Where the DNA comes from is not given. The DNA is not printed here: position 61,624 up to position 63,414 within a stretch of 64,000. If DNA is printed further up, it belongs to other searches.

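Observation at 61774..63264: Histidine kinase with a C-terminal BLUF blue-light flavin domain (PAS-HisKA-HATPase-BLUF)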

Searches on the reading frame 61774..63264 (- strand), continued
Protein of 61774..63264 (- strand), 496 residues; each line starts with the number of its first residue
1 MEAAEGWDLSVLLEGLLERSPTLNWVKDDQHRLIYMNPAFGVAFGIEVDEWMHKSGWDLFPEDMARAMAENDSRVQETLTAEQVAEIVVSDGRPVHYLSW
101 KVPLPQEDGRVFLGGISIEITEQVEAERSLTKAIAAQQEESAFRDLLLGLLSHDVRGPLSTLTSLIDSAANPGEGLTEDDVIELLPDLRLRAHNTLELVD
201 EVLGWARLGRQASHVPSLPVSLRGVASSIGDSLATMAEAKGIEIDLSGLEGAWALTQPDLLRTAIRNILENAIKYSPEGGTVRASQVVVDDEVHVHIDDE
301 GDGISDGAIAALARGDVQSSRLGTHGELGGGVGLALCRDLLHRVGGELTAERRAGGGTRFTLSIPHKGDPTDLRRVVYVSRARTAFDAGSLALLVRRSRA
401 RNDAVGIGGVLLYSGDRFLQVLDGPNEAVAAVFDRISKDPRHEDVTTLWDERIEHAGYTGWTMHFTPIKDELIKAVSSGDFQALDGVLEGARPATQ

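Call 41: find_homologous_proteins(query=A3, max_evalue=1e-10)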
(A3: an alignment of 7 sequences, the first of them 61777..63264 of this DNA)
Query A3 (7 sequences) (496 aa, profile of the alignment): 569 proteins with E <= 1e-10 among 8000 candidates; the best 120 are listed.
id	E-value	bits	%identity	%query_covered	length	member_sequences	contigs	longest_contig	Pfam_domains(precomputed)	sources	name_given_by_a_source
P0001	3.1e-237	806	98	100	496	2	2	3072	PF13426.14,PF08448.17,PF02518.32,PF00989.32,PF04940.19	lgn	-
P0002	3.0e-230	783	54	99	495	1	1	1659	PF13426.14,PF13188.14,PF08448.17,PF02518.32,PF00989.32,PF04940.19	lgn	-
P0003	5.2e-225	766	53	99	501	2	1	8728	PF13426.14,PF08448.17,PF02518.32,PF00989.32,PF04940.19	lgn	-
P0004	1.4e-60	224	33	56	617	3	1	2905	PF13426.14,PF08448.17,PF02518.32,PF00989.32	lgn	-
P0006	1.1e-47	181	27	43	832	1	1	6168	PF20968.4,PF13581.13,PF02518.32,PF00512.32,PF00072.31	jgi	jgi:signal transduction histidine kinase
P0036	5.4e-45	172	27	49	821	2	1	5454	PF13581.13,PF02518.32,PF00512.32,PF00072.31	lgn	-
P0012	4.1e-42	163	32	45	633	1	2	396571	PF17874.8,PF00515.35,PF13424.13,PF02518.32,PF00512.32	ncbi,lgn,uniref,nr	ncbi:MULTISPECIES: ATP-binding protein [Hymenobacter]|uniref:histidine kinase n=1 Tax=Hymenobacter m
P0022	1.2e-38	151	29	28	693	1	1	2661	PF08447.19,PF13426.14,PF13188.14,PF12860.14,PF24820.2,PF08448.17,PF02518.32,PF00512.32,PF00989.32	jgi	jgi:two-component system cell cycle sensor histidine kinase/response regulator CckA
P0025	1.4e-38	151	28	50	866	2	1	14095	PF13596.13,PF08447.19,PF13426.14,PF13188.14,PF13185.13,PF01590.33,PF08448.17,PF02518.32,PF13492.13,PF00512.32,PF00989.32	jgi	-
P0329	6.3e-38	149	27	45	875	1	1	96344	PF13596.13,PF13426.14,PF13188.14,PF13185.13,PF01590.33,PF08448.17,PF02518.32,PF13492.13,PF00512.32,PF00989.32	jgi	-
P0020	9.0e-36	142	28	46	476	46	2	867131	PF02518.32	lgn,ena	-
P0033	2.0e-35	140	25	56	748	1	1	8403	PF00672.31,PF13188.14,PF08448.17,PF02518.32,PF00512.32,PF00072.31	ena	-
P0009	3.0e-35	140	28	67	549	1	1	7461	PF13426.14,PF13188.14,PF02518.32,PF00512.32,PF00989.32,PF00072.31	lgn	-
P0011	8.0e-35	139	26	70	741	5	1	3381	PF13596.13,PF08447.19,PF13426.14,PF13188.14,PF12860.14,PF24820.2,PF08448.17,PF02518.32,PF00512.32,PF00989.32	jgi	jgi:PAS domain S-box-containing protein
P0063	1.1e-34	138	27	46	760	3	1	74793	PF13426.14,PF13188.14,PF13185.13,PF08448.17,PF02518.32,PF00512.32,PF00989.32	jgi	-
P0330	2.4e-34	137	27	72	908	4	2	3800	PF13426.14,PF13188.14,PF08448.17,PF02518.32,PF00512.32,PF00989.32,PF00072.31,PF01627.29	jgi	-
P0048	7.4e-34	135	23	75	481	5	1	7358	PF13188.14,PF12860.14,PF08448.17,PF02518.32,PF00512.32,PF00989.32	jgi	jgi:two-component system phosphate regulon sensor histidine kinase PhoR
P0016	8.4e-34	135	27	48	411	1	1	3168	PF02518.32,PF00512.32,PF00072.31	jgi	jgi:signal transduction histidine kinase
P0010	1.5e-33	134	29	49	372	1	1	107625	PF13581.13,PF02518.32,PF00512.32,PF00072.31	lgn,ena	-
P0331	1.7e-33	134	27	50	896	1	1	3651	PF13426.14,PF13188.14,PF08448.17,PF02518.32,PF00512.32,PF00989.32,PF00324.28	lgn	-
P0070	3.1e-33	133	27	46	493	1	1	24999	PF13188.14,PF12860.14,PF08448.17,PF02518.32,PF00512.32,PF00989.32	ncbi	-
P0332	3.7e-33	133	29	52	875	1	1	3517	PF08447.19,PF13426.14,PF05227.20,PF08448.17,PF02518.32,PF00512.32,PF00989.32,PF00072.31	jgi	jgi:PAS domain S-box-containing protein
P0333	6.8e-33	132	25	69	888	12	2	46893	PF08447.19,PF13426.14,PF08448.17,PF02518.32,PF00512.32,PF00989.32,PF00072.31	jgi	jgi:PAS domain S-box-containing protein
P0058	1.0e-32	132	29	44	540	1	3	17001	PF00672.31,PF05227.20,PF02518.32,PF00512.32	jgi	jgi:signal transduction histidine kinase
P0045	1.3e-32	131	27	51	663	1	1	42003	PF00672.31,PF13426.14,PF08448.17,PF02518.32,PF00512.32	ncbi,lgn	-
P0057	2.2e-32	130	29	44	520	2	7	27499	PF00672.31,PF05227.20,PF02518.32,PF00512.32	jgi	jgi:signal transduction histidine kinase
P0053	2.3e-32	130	27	51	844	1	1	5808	PF13596.13,PF08447.19,PF13426.14,PF13185.13,PF01590.33,PF08448.17,PF02518.32,PF00512.32,PF00989.32,PF00072.31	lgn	-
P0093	2.3e-32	130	29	51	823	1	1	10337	PF13426.14,PF13188.14,PF13185.13,PF13492.13,PF00512.32,PF00072.31,PF08447.19,PF01590.33,PF13581.13,PF08448.17,PF02518.32,PF00989.32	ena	-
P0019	2.4e-32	130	28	73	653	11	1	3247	PF08447.19,PF13426.14,PF13188.14,PF08448.17,PF02518.32,PF00512.32,PF00989.32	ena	-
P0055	1.7e-31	128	29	47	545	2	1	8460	PF02743.25,PF13581.13,PF02518.32,PF00512.32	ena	-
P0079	1.9e-31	127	27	51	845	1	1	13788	PF13596.13,PF08447.19,PF13426.14,PF13188.14,PF13185.13,PF01590.33,PF08448.17,PF02518.32,PF00512.32,PF00989.32,PF00072.31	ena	-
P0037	2.3e-31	127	26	51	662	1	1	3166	PF00672.31,PF13426.14,PF08448.17,PF02518.32,PF00512.32,PF00989.32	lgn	-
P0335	3.0e-31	127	27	50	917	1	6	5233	PF08447.19,PF13426.14,PF13188.14,PF12860.14,PF07696.18,PF07695.18,PF08448.17,PF02518.32,PF00512.32,PF00989.32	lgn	-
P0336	3.1e-31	127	28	57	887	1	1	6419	PF08447.19,PF13426.14,PF13188.14,PF08448.17,PF02518.32,PF00512.32,PF00989.32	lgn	-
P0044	3.4e-31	127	27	51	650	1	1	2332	PF00672.31,PF13426.14,PF08448.17,PF02518.32,PF00512.32,PF00989.32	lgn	-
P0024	4.0e-31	126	31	44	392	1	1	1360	PF08447.19,PF13426.14,PF08448.17,PF02518.32,PF00512.32,PF00989.32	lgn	-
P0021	5.9e-31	126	30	57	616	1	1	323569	PF08447.19,PF13426.14,PF13188.14,PF13185.13,PF01590.33,PF08448.17,PF02518.32,PF13492.13,PF00512.32,PF00989.32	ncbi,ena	-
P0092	6.8e-31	126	24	48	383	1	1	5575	PF13426.14,PF13581.13,PF08448.17,PF02518.32,PF00512.32,PF00989.32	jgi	jgi:PAS domain S-box-containing protein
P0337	9.1e-31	125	23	57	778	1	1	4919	PF13596.13,PF08447.19,PF13426.14,PF13188.14,PF08448.17,PF02518.32,PF00512.32,PF00989.32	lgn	-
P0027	9.2e-31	125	22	74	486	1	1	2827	PF08448.17,PF02518.32,PF00512.32,PF00989.32,PF00072.31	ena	-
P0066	1.4e-30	125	28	50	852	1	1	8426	PF02743.25,PF02518.32,PF00512.32,PF00072.31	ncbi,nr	ncbi:MAG: response regulator [Actinobacteria bacterium]|nr:response regulator [Actinomycetota bacter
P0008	1.5e-30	124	30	52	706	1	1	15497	PF00672.31,PF14827.13,PF02518.32,PF00512.32,PF17203.11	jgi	jgi:two-component system phosphate regulon sensor histidine kinase PhoR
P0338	2.6e-30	124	25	46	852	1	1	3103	PF08447.19,PF13426.14,PF13188.14,PF13185.13,PF01590.33,PF08448.17,PF02518.32,PF00512.32,PF00989.32,PF00072.31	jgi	-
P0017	2.8e-30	124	26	50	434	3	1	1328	PF13185.13,PF01590.33,PF02518.32,PF13492.13,PF00512.32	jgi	jgi:signal transduction histidine kinase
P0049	3.2e-30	123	26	51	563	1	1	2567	PF08447.19,PF13426.14,PF13188.14,PF08448.17,PF02518.32,PF00512.32,PF00989.32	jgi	jgi:PAS domain S-box-containing protein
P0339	3.3e-30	123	23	68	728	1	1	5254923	PF13188.14,PF02518.32,PF00512.32,PF00072.31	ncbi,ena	-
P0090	5.2e-30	123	37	23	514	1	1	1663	PF00672.31,PF05227.20,PF02518.32,PF00512.32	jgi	jgi:signal transduction histidine kinase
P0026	6.4e-30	122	28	48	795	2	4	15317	PF13581.13,PF02518.32,PF00512.32,PF00990.27,PF00072.31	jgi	-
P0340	9.1e-30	122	26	50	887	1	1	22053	PF13426.14,PF13188.14,PF08448.17,PF02518.32,PF00512.32,PF00989.32,PF00324.28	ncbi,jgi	jgi:PAS domain S-box-containing protein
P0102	1.2e-29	121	25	51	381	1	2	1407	PF08447.19,PF13426.14,PF13581.13,PF02518.32,PF00512.32,PF00989.32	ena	-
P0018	1.2e-29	121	31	51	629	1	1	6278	PF08447.19,PF13426.14,PF08448.17,PF02518.32,PF00512.32,PF00989.32,PF00072.31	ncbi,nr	ncbi:MAG: PAS domain-containing protein [Massilia sp.]|nr:PAS domain-containing protein [Massilia sp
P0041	1.2e-29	121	25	50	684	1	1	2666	PF13185.13,PF01590.33,PF02518.32,PF13492.13,PF00512.32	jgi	-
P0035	2.7e-29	120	28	48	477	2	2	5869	PF00672.31,PF02518.32,PF00512.32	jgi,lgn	-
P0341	2.8e-29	120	28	47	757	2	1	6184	PF13426.14,PF13185.13,PF01590.33,PF08448.17,PF02518.32,PF13492.13,PF00512.32,PF00989.32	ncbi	-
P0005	2.8e-29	120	28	71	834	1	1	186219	PF08447.19,PF13426.14,PF13188.14,PF08448.17,PF02518.32,PF00512.32,PF00989.32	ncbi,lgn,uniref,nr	ncbi:ATP-binding protein [Roseateles toxinivorans]|uniref:histidine kinase n=1 Tax=Roseateles toxini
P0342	4.0e-29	120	32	21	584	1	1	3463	PF13426.14,PF13188.14,PF13185.13,PF01590.33,PF08448.17,PF02518.32,PF00512.32,PF00989.32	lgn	-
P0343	4.8e-29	119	29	53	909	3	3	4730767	PF02518.32,PF00512.32,PF13493.12,PF02702.24,PF00582.33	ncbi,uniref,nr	ncbi:sensor histidine kinase [Streptomyces galbus]|uniref:sensor histidine kinase n=1 Tax=Streptomyc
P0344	5.7e-29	119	25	46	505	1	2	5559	PF00672.31,PF05227.20,PF02518.32,PF00512.32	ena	-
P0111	7.7e-29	119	27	35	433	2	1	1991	PF13185.13,PF01590.33,PF02518.32,PF00512.32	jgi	jgi:signal transduction histidine kinase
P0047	7.7e-29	119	27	49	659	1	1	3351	PF00672.31,PF13426.14,PF08448.17,PF02518.32,PF00512.32,PF00989.32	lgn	-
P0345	8.2e-29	119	24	48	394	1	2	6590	PF13426.14,PF13581.13,PF08448.17,PF02518.32,PF00512.32,PF00989.32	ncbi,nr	ncbi:MAG TPA: ATP-binding protein [Patescibacteria group bacterium]|nr:ATP-binding protein [Patescib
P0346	9.2e-29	119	24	51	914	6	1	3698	PF00672.31,PF13426.14,PF13188.14,PF02743.25,PF08448.17,PF02518.32,PF00512.32,PF00989.32,PF21623.4,PF00072.31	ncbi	-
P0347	9.5e-29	118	26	48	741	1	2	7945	PF08447.19,PF13426.14,PF13188.14,PF08448.17,PF02518.32,PF00512.32,PF00989.32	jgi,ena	-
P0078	1.0e-28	118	31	47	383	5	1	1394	PF02518.32,PF00512.32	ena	-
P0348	1.0e-28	118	23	48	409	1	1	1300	PF13581.13,PF02518.32,PF00512.32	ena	-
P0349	1.1e-28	118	38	22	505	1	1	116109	PF00672.31,PF05227.20,PF02518.32,PF00512.32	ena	-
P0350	1.2e-28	118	23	49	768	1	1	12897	PF13426.14,PF13185.13,PF01590.33,PF08448.17,PF02518.32,PF13492.13,PF00512.32,PF00989.32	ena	-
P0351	1.2e-28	118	25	73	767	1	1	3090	PF13426.14,PF13188.14,PF08448.17,PF02518.32,PF00512.32,PF00989.32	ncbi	-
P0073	1.2e-28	118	23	52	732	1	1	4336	PF02518.32,PF00512.32,PF00909.27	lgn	-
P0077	1.3e-28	118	28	49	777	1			PF13426.14,PF13188.14,PF08448.17,PF02518.32,PF00512.32,PF13493.12,PF00989.32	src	-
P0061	1.4e-28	118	30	43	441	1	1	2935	PF02518.32,PF00512.32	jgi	jgi:two-component system phosphate regulon sensor histidine kinase PhoR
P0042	1.4e-28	118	25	51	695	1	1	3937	PF13426.14,PF13185.13,PF01590.33,PF08448.17,PF02518.32,PF13492.13,PF00512.32,PF00989.32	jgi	jgi:NtrC-family two-component system sensor histidine kinase KinB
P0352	1.5e-28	118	36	22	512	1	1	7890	PF00672.31,PF05227.20,PF02518.32,PF00512.32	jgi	jgi:signal transduction histidine kinase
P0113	1.9e-28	118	27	47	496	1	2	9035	PF00672.31,PF02518.32,PF00512.32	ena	-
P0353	2.2e-28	117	24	52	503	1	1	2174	PF13188.14,PF08448.17,PF02518.32,PF00512.32,PF00989.32,PF00072.31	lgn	-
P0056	2.3e-28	117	30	43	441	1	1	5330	PF02518.32,PF00512.32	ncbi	-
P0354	2.7e-28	117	40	20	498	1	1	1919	PF00672.31,PF05227.20,PF13581.13,PF02518.32,PF00512.32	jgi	jgi:signal transduction histidine kinase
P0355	2.9e-28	117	28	45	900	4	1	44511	PF08447.19,PF08448.17,PF02518.32,PF00512.32,PF00989.32,PF00072.31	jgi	jgi:PAS domain S-box-containing protein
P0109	3.0e-28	117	28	53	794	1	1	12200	PF08447.19,PF08448.17,PF02518.32,PF00512.32,PF00072.31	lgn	-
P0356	3.7e-28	117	38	22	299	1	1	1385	PF00672.31,PF02518.32,PF00512.32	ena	-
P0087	4.3e-28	116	31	47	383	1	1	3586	PF02518.32,PF00512.32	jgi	jgi:signal transduction histidine kinase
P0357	4.4e-28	116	27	45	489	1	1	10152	PF00672.31,PF05227.20,PF02518.32,PF00512.32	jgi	jgi:signal transduction histidine kinase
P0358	5.6e-28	116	27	47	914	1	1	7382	PF13426.14,PF13188.14,PF02518.32,PF00512.32,PF23198.2,PF00989.32,PF00072.31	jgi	jgi:PAS domain S-box-containing protein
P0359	5.8e-28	116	37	22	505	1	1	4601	PF00672.31,PF05227.20,PF02518.32,PF00512.32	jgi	jgi:signal transduction histidine kinase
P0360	6.0e-28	116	24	56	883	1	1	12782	PF08447.19,PF13426.14,PF08448.17,PF02518.32,PF00512.32,PF00989.32,PF00072.31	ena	-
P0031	6.7e-28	116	31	46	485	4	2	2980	PF13581.13,PF02518.32,PF00512.32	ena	-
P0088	8.4e-28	115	30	47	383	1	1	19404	PF02518.32,PF00512.32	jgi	jgi:signal transduction histidine kinase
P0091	8.5e-28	115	30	47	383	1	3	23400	PF02518.32,PF00512.32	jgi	jgi:signal transduction histidine kinase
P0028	8.6e-28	115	28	45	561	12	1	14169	PF00672.31,PF02518.32,PF00512.32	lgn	-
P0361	9.2e-28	115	27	46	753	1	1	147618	PF02743.25,PF02518.32,PF00512.32,PF00072.31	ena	-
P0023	1.0e-27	115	26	51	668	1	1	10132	PF08447.19,PF02518.32,PF00512.32,PF00072.31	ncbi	-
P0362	1.2e-27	115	36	23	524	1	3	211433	PF00672.31,PF05227.20,PF02518.32,PF00512.32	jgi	jgi:signal transduction histidine kinase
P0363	1.2e-27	115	37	22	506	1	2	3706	PF00672.31,PF05227.20,PF26769.1,PF02518.32,PF00512.32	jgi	jgi:two-component system, OmpR family, sensor histidine kinase MtrB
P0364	1.3e-27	115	29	46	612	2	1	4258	PF00672.31,PF02518.32,PF00512.32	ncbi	ncbi:MAG TPA: ATP-binding protein, partial [Candidatus Methylacidiphilales bacterium]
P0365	1.3e-27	115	27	47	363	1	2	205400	PF02518.32,PF00512.32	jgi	jgi:signal transduction histidine kinase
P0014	1.4e-27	115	27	56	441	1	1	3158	PF00672.31,PF02518.32,PF00512.32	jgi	jgi:heavy metal sensor kinase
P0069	1.4e-27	115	25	56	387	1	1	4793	PF02518.32,PF00512.32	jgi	jgi:signal transduction histidine kinase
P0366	1.4e-27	115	26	43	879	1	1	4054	PF13412.13,PF13384.13,PF00196.26,PF02518.32,PF00512.32,PF08281.19,PF00072.31,PF14501.13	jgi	jgi:signal transduction histidine kinase/DNA-binding NarL/FixJ family response regulator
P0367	1.6e-27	114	37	26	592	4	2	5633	PF00672.31,PF13426.14,PF13188.14,PF08448.17,PF02518.32,PF00512.32,PF00989.32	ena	-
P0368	1.7e-27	114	37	23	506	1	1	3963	PF00672.31,PF05227.20,PF02518.32,PF00512.32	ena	-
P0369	1.8e-27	114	29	22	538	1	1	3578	PF13581.13,PF02518.32,PF00512.32,PF16927.12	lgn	-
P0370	1.9e-27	114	34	22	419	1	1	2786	PF02518.32,PF00512.32,PF00072.31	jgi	-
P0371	1.9e-27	114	27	48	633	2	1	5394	PF13531.12,PF02518.32,PF00512.32,PF12974.13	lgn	-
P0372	2.2e-27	114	39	22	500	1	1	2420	PF00672.31,PF05227.20,PF26769.1,PF02518.32,PF00512.32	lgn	-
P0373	2.6e-27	114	35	22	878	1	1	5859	PF00672.31,PF13426.14,PF08448.17,PF02518.32,PF00512.32,PF00989.32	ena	-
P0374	2.7e-27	114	27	50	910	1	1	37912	PF12833.14,PF13424.13,PF13176.13,PF02518.32,PF00512.32,PF00072.31,PF07719.24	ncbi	ncbi:MAG: ATP-binding protein [Bacteroidota bacterium]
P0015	2.8e-27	114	31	45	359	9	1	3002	PF00672.31,PF02518.32,PF00512.32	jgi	-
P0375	3.0e-27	114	25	45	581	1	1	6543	PF05227.20,PF13581.13,PF02518.32,PF00512.32,PF00989.32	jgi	jgi:PAS domain S-box-containing protein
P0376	3.4e-27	113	38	22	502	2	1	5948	PF00672.31,PF05227.20,PF02518.32,PF00512.32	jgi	jgi:signal transduction histidine kinase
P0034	3.4e-27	113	27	51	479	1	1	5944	PF00672.31,PF02518.32,PF00512.32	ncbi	-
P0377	4.0e-27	113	36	22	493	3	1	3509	PF00672.31,PF05227.20,PF02518.32,PF00512.32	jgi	-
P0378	4.3e-27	113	24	46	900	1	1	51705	PF02518.32,PF00512.32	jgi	-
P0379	6.1e-27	113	26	73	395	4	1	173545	PF02518.32,PF00512.32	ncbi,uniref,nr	ncbi:cell wall metabolism sensor histidine kinase WalK [Mycolicibacterium sp. CR10]|uniref:sensor hi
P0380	6.5e-27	112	30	43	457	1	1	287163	PF00672.31,PF02518.32,PF00512.32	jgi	-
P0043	6.9e-27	112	30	49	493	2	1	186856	PF13581.13,PF02518.32,PF00512.32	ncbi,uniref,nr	ncbi:HAMP domain-containing histidine kinase [Paenibacillus sp. IB182496]|uniref:histidine kinase n=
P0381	7.6e-27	112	28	49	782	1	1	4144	PF13426.14,PF13188.14,PF13185.13,PF13492.13,PF00512.32,PF00072.31,PF08447.19,PF12860.14,PF01590.33,PF08448.17,PF02518.32,PF00989.32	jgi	jgi:PAS domain S-box-containing protein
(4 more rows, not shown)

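Call 55: predict_structure(alignment_id=A4)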
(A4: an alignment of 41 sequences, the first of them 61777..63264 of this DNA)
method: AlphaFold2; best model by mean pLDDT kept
length: 496 residues; sequences in the alignment: 41
mean_pLDDT: 84.6   pTM: 0.54
mean pLDDT of the five models: 84.6, 83.2, 82.8, 79.2, 77.1
residues with pLDDT >= 90: 191; 70-90: 258; 50-70: 40; < 50: 7
segments of 3 or more residues with pLDDT < 50: 1-3, 493-496
pLDDT, mean of each block of 10 residues (from residue 1): 60 88 95 95 90 93 94 96 93 91 96 97 89 81 77 75 83 78 83 78 76 72 91 88 93 85 91 90 90 91 87 78 71 82 88 91 77 87 87 86 83 90 88 92 91 73 82 76 66 41
secondary structure, 60 per line:
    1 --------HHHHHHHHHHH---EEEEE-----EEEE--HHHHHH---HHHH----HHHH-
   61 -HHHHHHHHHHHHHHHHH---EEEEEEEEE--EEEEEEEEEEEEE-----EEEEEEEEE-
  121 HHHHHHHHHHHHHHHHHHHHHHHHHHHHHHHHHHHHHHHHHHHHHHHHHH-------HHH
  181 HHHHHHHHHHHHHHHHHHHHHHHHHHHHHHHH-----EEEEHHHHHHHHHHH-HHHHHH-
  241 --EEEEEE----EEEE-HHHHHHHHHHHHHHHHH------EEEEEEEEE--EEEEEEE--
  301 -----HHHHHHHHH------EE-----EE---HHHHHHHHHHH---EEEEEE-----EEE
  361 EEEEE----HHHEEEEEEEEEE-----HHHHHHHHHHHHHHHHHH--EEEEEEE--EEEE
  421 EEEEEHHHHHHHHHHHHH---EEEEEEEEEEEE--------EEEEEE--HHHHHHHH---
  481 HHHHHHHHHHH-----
elements in order: H9-19 E23-27 E33-36 H39-44 H48-51 H56-59 H62-78 E82-90 E93-105 E111-119 H121-170 H178-212 E218-221 H222-232 H234-239 E243-248 E253-256 H258-274 E281-289 E292-298 H306-314 H333-343 E347-352 E358-365 E373-382 H388-405 E408-414 E417-425 H426-438 E442-453 E462-467 H470-477 H481-491

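Call 59: find_encoding_contigs(protein=P0222, flank=8000, max_places=3)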
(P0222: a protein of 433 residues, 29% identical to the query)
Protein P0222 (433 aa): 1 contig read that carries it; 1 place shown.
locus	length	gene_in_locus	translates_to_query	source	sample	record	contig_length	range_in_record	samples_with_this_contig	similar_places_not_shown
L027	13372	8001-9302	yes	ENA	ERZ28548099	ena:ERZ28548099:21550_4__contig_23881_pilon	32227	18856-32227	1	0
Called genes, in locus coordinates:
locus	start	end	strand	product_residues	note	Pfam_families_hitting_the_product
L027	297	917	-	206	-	-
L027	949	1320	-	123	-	-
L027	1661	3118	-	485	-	-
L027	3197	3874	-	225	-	-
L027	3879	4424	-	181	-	-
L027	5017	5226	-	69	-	-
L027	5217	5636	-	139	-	PF00581:Rhodanese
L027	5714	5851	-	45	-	PF17773:UPF0176_N (weak)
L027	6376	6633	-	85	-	-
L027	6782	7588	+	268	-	PF00271:Helicase_C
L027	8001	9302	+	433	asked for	PF00512:HisKA (weak), PF02518:HATPase_c, PF13589:HATPase_c_3 (weak), PF04940:BLUF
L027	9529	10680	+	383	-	PF01594:AI-2E_transport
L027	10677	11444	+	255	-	PF01138:RNase_PH, PF03725:RNase_PH_C (weak)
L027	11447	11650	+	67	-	-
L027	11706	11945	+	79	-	PF01554:MatE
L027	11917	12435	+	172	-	PF01554:MatE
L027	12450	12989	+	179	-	PF01554:MatE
